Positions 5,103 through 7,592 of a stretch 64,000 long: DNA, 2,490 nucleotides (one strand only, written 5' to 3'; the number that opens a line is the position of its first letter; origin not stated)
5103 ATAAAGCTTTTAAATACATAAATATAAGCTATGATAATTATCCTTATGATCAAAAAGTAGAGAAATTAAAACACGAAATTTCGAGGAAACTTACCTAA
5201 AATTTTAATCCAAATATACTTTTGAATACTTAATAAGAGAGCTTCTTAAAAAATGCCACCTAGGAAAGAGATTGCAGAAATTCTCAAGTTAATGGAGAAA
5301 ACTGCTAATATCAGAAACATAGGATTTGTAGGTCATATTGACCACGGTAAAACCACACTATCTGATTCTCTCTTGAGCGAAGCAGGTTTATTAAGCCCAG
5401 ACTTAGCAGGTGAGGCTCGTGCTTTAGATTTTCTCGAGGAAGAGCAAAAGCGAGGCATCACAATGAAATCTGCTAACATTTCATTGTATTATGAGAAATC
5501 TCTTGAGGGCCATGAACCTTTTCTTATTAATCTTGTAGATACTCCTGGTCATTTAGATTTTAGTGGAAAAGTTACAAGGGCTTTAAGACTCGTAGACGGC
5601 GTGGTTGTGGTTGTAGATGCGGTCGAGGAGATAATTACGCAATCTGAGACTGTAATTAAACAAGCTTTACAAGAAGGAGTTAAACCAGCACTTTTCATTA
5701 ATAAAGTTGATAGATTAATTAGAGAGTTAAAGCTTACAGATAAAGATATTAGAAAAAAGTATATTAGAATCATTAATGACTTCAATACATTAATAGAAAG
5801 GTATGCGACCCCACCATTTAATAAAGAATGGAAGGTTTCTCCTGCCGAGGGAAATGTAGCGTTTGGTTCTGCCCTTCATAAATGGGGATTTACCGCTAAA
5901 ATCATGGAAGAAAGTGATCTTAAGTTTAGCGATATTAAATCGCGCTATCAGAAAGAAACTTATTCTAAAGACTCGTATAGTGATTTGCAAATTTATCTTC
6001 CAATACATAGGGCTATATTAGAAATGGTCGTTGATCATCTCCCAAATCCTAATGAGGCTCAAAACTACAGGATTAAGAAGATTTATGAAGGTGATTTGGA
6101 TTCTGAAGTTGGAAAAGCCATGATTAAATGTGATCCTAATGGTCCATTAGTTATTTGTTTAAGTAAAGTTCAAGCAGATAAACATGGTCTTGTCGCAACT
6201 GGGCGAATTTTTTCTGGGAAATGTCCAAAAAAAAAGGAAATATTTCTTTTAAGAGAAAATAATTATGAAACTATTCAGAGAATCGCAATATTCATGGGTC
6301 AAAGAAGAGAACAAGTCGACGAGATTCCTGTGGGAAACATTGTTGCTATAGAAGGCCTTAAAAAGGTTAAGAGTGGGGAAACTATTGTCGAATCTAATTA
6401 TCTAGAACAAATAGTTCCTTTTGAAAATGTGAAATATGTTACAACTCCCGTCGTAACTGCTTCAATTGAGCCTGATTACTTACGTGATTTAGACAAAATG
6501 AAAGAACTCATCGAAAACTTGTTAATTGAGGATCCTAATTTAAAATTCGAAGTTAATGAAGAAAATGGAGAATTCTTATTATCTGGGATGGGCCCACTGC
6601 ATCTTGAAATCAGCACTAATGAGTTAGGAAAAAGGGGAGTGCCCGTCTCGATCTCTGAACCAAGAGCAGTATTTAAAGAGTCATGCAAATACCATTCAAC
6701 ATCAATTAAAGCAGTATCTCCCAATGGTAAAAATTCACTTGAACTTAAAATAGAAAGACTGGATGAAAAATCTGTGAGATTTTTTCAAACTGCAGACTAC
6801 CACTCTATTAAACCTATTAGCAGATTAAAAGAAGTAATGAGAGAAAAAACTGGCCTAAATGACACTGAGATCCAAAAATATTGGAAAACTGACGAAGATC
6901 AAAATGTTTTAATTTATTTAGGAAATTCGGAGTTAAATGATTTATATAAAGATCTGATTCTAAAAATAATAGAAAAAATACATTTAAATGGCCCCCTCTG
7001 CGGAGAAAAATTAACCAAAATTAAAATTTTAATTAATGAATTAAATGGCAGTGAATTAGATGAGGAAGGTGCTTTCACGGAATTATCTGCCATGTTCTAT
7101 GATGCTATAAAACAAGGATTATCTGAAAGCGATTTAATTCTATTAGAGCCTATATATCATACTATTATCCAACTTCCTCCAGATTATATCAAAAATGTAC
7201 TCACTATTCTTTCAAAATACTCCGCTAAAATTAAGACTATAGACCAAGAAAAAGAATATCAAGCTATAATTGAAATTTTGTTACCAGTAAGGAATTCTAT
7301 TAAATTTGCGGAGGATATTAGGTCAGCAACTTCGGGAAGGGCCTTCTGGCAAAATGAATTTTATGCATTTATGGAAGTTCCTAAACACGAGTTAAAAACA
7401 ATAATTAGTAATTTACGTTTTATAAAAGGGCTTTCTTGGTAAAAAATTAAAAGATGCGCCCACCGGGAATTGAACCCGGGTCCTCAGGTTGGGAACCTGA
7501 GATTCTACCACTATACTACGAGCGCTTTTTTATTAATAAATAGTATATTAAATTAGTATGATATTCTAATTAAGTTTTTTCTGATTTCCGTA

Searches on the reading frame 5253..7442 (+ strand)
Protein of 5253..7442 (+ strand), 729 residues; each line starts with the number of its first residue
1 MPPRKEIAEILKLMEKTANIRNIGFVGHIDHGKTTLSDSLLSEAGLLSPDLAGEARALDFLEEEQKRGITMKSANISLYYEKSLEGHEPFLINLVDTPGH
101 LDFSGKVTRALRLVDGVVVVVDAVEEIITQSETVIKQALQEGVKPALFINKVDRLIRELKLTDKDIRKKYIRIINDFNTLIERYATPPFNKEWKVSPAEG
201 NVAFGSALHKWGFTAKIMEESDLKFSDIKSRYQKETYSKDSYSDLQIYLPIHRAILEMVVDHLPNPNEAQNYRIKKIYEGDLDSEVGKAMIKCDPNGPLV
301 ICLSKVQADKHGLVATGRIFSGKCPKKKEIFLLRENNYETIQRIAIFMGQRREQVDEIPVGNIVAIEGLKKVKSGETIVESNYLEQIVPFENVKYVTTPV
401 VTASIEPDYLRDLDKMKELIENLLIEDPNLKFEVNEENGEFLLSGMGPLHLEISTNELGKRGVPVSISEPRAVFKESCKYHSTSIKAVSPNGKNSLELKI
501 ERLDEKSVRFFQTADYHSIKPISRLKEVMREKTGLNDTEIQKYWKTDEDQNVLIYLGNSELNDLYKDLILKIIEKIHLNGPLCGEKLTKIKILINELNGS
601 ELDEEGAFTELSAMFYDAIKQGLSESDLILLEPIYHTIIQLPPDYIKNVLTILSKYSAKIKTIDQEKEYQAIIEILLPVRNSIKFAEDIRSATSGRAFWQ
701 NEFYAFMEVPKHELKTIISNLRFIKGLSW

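Call 17: search_protein_families(library=pfam, proteins=[window:5253-7442:+])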
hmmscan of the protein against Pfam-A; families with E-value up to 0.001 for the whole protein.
window:5253-7442:+ (729 aa): 6 families
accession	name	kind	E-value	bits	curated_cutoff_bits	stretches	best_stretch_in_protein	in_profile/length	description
PF00009.33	GTP_EFTU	-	2.1e-49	168.1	26.5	1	19-264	2-187/188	Elongation factor Tu GTP binding domain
PF14492.12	EFG_III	-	4.9e-18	65.4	27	1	397-466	2-72/75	Elongation Factor G, domain III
PF00679.30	EFG_C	-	5.5e-18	65.2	27.9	1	630-715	2-87/89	Elongation factor G C-terminus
PF03144.31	GTP_EFTU_D2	-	1.9e-12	47.9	30.3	1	312-378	1-72/73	Elongation factor Tu domain 2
PF22042.2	EF-G_D2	-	2.4e-11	44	27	1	304-380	7-83/84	Elongation factor G domain 2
PF01926.29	MMR_HSR1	-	2.6e-05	24.7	21.9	1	23-150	2-112/113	50S ribosome-binding GTPase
